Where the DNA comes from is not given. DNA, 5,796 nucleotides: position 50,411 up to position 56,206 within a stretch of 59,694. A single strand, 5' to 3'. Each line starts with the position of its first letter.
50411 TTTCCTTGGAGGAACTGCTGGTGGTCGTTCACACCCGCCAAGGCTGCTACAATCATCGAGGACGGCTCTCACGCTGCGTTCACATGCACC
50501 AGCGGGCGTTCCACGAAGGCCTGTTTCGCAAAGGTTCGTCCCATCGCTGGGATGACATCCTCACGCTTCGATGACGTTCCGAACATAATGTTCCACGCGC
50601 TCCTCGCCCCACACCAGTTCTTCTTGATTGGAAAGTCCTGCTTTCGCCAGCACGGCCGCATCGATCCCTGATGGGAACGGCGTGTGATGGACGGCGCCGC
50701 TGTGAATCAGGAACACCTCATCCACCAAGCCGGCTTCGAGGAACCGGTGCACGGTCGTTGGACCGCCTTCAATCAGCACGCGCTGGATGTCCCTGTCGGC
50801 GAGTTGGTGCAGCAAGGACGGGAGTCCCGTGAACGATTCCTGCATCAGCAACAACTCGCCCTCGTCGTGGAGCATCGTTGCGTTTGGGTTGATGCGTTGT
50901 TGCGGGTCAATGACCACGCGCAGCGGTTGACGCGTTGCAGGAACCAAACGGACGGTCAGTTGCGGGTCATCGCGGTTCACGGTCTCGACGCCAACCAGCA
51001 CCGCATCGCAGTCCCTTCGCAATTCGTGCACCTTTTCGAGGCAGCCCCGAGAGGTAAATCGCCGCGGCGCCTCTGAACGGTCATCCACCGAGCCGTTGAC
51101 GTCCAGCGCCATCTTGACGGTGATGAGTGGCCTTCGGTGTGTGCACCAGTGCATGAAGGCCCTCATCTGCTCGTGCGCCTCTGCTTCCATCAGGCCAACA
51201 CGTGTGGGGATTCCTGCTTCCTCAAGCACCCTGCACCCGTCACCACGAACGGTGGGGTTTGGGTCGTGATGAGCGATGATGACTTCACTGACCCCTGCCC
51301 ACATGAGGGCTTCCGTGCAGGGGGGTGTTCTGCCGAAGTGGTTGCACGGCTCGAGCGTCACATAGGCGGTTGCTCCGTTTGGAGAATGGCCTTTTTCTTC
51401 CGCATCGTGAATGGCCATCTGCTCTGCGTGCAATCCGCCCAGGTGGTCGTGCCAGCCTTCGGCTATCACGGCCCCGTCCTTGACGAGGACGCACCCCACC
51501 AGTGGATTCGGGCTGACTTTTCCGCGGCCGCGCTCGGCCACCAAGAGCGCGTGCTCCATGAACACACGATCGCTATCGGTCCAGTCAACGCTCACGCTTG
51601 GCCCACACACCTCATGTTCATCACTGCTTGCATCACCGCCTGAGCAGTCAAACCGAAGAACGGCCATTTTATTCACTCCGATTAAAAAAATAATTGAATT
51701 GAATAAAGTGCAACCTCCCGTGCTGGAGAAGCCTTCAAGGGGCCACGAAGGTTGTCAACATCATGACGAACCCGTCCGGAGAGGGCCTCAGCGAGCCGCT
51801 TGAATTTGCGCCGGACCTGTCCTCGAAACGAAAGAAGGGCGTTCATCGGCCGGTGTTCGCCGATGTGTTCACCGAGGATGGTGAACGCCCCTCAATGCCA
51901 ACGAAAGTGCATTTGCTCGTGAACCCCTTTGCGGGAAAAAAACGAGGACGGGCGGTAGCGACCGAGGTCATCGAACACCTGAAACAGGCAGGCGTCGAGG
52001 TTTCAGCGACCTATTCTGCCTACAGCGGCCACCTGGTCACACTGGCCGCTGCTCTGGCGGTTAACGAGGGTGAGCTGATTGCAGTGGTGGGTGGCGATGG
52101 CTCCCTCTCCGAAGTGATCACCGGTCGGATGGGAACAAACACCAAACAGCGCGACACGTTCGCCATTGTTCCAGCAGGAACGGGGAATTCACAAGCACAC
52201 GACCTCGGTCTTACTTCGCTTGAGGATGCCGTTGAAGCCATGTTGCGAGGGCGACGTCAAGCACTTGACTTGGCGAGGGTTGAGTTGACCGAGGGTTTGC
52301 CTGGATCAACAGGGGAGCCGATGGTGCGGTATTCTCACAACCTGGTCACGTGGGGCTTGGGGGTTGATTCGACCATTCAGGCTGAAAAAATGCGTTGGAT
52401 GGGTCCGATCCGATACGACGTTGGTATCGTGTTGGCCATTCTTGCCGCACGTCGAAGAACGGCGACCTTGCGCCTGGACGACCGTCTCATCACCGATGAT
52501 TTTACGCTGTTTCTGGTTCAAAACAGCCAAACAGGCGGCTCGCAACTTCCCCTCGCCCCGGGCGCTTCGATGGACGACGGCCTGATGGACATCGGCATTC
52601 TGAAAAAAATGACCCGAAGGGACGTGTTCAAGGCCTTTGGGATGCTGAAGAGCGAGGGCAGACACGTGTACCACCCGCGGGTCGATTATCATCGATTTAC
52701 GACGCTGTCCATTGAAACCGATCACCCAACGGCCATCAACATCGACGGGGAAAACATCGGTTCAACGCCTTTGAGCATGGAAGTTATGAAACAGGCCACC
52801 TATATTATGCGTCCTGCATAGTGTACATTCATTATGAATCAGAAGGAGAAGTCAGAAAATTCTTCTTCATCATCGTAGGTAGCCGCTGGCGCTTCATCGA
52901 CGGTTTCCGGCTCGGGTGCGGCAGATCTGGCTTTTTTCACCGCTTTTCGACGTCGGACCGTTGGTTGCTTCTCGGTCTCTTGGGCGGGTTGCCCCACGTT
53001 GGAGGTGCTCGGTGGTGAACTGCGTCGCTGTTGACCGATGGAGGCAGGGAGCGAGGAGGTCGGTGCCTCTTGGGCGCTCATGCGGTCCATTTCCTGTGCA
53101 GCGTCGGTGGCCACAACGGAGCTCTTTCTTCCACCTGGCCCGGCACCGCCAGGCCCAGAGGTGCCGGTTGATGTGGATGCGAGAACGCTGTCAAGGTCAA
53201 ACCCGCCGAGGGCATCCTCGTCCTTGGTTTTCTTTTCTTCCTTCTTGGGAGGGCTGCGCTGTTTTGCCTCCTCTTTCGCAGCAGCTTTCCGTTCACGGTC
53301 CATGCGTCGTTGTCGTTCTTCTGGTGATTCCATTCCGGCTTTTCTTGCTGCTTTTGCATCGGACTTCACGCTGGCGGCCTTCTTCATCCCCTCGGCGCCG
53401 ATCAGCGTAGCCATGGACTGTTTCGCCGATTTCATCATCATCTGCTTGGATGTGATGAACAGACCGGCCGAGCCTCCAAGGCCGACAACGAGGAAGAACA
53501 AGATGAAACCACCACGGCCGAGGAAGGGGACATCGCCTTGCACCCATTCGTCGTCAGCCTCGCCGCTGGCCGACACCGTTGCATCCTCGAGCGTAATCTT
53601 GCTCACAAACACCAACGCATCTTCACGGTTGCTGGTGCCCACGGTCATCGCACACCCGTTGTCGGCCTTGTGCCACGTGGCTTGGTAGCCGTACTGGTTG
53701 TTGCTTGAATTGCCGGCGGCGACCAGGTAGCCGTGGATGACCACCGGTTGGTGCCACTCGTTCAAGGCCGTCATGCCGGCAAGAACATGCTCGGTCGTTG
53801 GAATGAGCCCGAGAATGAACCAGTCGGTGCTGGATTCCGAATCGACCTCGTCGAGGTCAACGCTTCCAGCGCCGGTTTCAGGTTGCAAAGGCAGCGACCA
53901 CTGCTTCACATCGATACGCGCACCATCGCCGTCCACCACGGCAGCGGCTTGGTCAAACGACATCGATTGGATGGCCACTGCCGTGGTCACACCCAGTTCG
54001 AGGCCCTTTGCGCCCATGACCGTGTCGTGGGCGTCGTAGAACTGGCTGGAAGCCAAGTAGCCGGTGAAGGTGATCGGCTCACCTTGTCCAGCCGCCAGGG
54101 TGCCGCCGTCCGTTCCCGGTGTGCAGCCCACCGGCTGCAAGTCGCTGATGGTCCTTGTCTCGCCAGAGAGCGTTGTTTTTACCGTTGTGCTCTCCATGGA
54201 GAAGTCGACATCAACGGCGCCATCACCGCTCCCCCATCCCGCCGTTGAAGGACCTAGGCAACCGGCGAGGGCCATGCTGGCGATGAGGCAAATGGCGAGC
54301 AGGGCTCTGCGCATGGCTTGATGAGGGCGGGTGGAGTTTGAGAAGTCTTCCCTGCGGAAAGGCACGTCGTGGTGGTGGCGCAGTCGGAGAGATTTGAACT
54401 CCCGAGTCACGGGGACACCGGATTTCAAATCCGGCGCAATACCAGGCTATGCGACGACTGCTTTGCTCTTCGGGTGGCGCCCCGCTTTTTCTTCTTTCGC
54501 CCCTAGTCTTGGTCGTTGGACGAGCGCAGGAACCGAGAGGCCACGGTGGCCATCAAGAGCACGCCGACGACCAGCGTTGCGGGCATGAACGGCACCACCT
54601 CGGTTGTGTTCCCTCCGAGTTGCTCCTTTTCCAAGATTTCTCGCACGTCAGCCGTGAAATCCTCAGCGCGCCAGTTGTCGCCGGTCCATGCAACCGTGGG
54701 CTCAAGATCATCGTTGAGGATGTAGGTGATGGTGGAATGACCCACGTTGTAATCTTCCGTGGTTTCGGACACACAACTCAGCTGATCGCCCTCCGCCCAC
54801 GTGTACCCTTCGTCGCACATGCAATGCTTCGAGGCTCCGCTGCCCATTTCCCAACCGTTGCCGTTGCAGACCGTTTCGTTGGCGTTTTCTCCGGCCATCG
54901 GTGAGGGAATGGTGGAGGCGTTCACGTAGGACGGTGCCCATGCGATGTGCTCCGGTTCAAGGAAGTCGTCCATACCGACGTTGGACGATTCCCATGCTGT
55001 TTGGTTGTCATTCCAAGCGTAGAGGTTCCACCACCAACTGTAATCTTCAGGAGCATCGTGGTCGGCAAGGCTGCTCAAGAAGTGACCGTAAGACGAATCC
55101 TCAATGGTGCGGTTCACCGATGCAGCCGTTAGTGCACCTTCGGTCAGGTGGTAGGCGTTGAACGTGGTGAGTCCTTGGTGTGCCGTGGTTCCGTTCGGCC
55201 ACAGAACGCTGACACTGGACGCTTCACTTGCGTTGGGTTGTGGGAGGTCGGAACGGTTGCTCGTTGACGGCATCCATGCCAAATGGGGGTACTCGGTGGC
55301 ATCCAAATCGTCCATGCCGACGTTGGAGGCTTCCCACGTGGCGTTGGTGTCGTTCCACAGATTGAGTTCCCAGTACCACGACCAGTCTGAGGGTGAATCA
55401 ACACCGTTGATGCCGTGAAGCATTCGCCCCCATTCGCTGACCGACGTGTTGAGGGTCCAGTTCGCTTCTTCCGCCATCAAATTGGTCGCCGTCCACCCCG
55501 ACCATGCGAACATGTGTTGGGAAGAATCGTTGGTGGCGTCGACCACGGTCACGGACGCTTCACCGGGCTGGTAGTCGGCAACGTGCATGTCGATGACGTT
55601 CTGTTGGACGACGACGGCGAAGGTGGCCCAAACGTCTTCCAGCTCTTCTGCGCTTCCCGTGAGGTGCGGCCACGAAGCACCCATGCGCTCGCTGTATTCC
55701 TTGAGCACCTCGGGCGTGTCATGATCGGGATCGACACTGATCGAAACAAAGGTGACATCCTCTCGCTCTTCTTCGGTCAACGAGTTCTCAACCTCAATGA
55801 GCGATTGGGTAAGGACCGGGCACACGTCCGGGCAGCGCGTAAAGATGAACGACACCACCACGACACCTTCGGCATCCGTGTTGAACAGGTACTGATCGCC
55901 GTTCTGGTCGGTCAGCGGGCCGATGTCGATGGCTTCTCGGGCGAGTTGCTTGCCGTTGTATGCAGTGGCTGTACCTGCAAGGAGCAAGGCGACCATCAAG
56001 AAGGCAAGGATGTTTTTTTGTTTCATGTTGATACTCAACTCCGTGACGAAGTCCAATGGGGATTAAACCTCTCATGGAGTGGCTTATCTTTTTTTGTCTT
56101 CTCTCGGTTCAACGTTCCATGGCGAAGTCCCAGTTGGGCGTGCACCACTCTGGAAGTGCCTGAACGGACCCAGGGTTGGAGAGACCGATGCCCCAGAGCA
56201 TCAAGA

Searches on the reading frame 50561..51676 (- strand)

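Call 13: search_protein_families(library=pfam, proteins=[window:50561-51676:-], max_evalue=0.00001)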
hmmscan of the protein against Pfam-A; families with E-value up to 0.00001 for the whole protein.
window:50561-51676:- (371 aa): 3 families
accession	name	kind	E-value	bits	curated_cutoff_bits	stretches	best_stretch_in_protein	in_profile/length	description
PF01872.23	RibD_C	-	1.9e-29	103.3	24.1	1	183-325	1-160/197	RibD C-terminal domain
PF00383.29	dCMP_cyt_deam_1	-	7.3e-20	71.2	25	1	35-135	3-101/102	Cytidine and deoxycytidylate deaminase zinc-binding region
PF14437.12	MafB19-deam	-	7.9e-09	36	27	1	59-145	24-110/142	MafB19-like deaminase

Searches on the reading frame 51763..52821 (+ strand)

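Call 13: search_protein_families(library=pfam, proteins=[window:51763-52821:+], max_evalue=0.00001)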
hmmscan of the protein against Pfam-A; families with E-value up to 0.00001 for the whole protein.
window:51763-52821:+ (352 aa): 2 families
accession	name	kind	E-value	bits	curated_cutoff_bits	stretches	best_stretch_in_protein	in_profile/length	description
PF00781.29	DAGK_cat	-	9.7e-25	87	23.6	1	48-173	1-125/125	Diacylglycerol kinase catalytic domain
PF19279.4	YegS_C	-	1.6e-23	83.6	27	1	198-347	6-155/158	YegS C-terminal NAD kinase beta sandwich-like domain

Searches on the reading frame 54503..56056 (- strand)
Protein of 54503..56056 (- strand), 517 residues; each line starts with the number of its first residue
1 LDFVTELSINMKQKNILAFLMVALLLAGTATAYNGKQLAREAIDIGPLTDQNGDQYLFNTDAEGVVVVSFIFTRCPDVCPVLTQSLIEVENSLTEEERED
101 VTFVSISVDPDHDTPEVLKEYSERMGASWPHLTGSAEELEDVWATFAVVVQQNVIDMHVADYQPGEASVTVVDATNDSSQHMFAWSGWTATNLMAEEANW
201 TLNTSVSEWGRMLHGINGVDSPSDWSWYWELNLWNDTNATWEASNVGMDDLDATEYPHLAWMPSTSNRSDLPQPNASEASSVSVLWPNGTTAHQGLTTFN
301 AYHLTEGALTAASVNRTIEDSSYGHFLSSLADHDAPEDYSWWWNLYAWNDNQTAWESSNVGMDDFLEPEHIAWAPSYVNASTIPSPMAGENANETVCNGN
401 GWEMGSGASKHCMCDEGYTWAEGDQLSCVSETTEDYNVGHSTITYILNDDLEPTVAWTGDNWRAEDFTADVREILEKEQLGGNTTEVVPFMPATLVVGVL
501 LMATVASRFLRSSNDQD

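Call 75: search_protein_families(library=pfam, proteins=[window:54503-56056:-], max_evalue=0.0001)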
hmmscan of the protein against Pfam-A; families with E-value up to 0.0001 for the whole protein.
window:54503-56056:- (517 aa): 1 family
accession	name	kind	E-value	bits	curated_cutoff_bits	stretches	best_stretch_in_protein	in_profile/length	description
PF02630.20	SCO1-SenC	-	1.9e-25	89.8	22.8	1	48-154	6-111/134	SCO1/SenC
